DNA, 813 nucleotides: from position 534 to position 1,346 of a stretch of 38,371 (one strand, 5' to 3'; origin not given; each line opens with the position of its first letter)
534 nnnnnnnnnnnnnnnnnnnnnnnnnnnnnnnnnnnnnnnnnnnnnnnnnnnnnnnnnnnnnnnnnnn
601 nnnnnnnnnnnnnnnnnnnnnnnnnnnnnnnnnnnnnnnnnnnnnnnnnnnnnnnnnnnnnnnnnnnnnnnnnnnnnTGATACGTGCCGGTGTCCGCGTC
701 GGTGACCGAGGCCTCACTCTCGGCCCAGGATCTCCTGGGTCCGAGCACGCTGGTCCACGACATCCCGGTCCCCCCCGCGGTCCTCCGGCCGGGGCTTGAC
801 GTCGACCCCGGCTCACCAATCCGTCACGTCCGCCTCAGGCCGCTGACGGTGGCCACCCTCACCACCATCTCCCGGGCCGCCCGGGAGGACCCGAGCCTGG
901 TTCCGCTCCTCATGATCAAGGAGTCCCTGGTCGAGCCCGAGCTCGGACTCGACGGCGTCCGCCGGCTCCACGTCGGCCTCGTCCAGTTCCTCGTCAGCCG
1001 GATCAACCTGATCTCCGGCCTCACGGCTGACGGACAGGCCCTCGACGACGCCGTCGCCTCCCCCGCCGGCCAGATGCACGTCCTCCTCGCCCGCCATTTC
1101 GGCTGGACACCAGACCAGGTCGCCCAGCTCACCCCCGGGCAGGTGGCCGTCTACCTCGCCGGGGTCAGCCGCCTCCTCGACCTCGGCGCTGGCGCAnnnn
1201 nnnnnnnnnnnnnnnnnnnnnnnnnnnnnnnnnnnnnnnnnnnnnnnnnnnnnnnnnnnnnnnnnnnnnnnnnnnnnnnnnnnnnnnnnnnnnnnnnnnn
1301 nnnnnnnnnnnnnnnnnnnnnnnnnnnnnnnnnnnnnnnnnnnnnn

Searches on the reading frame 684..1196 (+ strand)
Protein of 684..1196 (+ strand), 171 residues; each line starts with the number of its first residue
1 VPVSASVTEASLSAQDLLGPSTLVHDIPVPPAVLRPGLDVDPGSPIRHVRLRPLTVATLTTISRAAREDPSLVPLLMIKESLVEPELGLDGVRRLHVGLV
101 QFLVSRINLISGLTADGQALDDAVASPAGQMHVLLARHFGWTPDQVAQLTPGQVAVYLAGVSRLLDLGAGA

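Call 5: search_protein_families(library=pfam, proteins=[window:684-1196:+], max_evalue=0.1)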
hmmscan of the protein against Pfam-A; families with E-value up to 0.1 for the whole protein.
window:684-1196:+ (171 aa): 0 families

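Call 24: search_protein_families(library=ncbifam, proteins=[window:684-1196:+], max_evalue=0.01)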
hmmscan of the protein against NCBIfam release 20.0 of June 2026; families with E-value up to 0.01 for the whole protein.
window:684-1196:+ (171 aa): 0 families

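Call 43: search_protein_families(library=phrogs, proteins=[window:684-1196:+], max_evalue=0.01)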
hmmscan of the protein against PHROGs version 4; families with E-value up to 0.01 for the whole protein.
window:684-1196:+ (171 aa): 0 families

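Call 71: find_homologous_proteins(query=window:684-1196:+, max_evalue=0.001)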
Query window:684-1196:+ (171 aa): 634 proteins with E <= 0.001 among 1214 candidates; the best 120 are listed.
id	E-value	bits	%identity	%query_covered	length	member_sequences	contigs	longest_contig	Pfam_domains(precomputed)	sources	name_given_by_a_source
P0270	3.3e-101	354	100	100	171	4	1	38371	-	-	-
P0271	3.6e-73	263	77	98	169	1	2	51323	-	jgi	jgi:hypothetical protein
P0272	1.9e-71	258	77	98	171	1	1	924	-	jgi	-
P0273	8.4e-70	252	75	98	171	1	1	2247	-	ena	-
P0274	1.0e-64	236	99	68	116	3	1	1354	-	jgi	jgi:hypothetical protein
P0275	2.2e-64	235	72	95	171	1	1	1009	-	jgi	jgi:hypothetical protein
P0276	9.4e-63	229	69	98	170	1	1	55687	-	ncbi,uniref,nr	ncbi:hypothetical protein OM076_37715 [Solirubrobacter ginsenosidimutans]|uniref:Uncharacterized pro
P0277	2.9e-62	228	70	92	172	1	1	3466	-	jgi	jgi:hypothetical protein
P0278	7.0e-62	227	71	90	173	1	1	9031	-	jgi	jgi:hypothetical protein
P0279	7.9e-62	226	66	98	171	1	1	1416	-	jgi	jgi:hypothetical protein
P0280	1.3e-61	226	67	98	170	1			-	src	-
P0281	1.7e-60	222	69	91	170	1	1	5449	-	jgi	jgi:hypothetical protein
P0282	1.8e-60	222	71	90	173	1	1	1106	-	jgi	jgi:hypothetical protein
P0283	4.8e-60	221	68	96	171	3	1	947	-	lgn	-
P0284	5.4e-60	220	69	90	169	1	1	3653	-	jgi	jgi:hypothetical protein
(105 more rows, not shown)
